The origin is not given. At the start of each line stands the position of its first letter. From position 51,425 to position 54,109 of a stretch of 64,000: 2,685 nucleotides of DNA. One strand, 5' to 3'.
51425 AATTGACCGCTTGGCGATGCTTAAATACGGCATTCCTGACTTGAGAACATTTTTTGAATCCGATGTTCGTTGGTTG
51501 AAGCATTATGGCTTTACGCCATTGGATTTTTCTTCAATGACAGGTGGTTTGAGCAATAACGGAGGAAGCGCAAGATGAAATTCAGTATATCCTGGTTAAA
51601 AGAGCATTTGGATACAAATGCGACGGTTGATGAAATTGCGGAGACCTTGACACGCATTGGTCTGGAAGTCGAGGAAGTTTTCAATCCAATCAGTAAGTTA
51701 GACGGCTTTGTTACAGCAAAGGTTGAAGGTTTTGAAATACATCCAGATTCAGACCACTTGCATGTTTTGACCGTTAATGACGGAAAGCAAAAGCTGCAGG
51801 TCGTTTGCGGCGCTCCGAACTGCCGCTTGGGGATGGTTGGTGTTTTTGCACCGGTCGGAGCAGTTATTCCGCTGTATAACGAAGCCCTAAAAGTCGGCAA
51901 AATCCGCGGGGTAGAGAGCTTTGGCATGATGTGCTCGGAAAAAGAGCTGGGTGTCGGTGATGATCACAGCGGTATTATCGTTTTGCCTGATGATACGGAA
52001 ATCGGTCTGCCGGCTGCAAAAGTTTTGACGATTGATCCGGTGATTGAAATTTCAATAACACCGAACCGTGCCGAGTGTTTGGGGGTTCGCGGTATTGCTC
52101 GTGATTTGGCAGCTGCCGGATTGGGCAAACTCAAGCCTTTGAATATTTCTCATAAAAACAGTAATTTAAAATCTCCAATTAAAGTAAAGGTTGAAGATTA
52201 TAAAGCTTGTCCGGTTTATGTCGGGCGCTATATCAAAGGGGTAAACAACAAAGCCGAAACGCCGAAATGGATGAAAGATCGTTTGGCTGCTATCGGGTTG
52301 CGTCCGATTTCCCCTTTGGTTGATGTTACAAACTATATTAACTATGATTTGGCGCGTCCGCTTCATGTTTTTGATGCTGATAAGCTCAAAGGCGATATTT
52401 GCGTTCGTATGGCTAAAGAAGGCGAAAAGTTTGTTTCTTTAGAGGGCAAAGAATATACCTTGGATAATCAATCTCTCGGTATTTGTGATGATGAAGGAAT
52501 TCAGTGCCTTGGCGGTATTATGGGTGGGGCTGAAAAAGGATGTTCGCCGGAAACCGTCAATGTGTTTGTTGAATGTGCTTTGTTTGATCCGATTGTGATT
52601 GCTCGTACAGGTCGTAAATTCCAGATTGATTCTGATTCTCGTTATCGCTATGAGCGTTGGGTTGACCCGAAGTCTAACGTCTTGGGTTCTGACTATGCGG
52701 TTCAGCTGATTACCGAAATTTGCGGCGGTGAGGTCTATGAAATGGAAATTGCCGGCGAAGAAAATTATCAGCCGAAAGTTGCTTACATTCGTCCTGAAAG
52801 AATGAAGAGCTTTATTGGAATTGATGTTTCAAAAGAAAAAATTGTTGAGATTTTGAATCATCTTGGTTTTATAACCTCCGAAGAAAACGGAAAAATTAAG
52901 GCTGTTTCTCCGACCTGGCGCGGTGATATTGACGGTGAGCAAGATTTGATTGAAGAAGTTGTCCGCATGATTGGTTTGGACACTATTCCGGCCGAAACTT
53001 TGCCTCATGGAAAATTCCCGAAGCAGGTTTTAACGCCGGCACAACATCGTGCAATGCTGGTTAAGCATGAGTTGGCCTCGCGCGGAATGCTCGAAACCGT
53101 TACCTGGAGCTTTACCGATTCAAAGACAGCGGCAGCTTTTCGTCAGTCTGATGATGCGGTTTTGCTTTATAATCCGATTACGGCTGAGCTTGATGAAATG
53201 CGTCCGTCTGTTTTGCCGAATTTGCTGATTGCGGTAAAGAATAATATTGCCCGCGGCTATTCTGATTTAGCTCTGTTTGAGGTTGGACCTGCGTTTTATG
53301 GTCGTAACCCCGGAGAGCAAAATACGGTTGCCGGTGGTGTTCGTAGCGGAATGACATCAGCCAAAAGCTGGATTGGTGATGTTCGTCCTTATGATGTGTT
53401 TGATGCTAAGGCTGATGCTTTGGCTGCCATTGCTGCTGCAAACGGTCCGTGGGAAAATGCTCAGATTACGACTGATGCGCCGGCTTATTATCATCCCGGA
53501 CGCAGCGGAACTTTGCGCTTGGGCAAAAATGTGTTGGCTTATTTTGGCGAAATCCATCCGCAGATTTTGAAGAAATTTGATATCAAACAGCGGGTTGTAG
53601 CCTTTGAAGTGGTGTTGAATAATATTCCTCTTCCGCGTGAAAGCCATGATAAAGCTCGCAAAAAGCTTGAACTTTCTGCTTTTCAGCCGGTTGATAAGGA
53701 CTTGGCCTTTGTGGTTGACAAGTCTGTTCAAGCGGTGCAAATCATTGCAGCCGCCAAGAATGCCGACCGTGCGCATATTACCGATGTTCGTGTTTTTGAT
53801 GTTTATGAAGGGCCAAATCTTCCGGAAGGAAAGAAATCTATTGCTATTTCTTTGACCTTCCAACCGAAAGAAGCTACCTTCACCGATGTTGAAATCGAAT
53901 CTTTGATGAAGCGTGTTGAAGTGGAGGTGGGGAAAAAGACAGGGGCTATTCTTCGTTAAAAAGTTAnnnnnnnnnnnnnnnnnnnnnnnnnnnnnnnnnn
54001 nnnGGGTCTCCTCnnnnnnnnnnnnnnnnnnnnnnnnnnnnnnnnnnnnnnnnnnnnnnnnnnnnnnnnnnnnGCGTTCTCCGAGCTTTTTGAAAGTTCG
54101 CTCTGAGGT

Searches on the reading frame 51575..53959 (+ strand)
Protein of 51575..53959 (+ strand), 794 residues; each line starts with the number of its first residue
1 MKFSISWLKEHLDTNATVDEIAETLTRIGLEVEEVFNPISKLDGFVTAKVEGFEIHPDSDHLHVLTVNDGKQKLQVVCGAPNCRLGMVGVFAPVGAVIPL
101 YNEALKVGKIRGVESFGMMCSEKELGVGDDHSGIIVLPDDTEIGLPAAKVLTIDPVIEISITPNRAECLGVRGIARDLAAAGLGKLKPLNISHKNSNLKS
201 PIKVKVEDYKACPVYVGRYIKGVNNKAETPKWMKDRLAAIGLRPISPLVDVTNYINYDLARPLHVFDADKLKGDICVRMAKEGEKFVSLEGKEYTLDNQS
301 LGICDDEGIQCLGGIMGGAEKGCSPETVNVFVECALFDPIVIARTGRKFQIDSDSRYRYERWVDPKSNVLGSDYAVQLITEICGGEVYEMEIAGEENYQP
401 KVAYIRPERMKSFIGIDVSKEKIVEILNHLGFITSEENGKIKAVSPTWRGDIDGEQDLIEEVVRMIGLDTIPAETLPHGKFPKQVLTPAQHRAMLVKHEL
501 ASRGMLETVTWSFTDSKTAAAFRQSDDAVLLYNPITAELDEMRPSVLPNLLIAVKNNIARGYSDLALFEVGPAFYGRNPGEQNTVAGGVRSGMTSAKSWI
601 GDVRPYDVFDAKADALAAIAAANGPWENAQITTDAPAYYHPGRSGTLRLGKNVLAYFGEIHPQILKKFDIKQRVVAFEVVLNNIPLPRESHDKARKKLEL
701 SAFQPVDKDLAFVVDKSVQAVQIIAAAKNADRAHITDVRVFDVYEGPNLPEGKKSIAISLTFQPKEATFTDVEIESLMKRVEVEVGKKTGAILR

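Call 70: search_protein_families(library=pfam, proteins=[window:51575-53959:+], max_evalue=0.0001)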
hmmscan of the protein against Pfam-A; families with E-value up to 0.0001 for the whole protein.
window:51575-53959:+ (794 aa): 5 families
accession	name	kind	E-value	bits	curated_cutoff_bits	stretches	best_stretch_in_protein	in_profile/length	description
PF03483.22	B3_4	-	7.1e-64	215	29.3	1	211-384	1-174/174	B3/4 domain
PF17759.6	tRNA_synthFbeta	-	1.3e-48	165.7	22.4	1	474-679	3-212/214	Phenylalanyl tRNA synthetase beta chain CLM domain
PF03147.19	FDX-ACB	-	1.2e-25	90.2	31.1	1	701-794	1-94/94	Ferredoxin-fold anticodon binding domain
PF03484.21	B5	-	5.4e-21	75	28.6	1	405-467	3-66/67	tRNA synthetase B5 domain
PF01588.26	tRNA_bind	-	2.3e-17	63.3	27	1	46-144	2-94/96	Putative tRNA binding domain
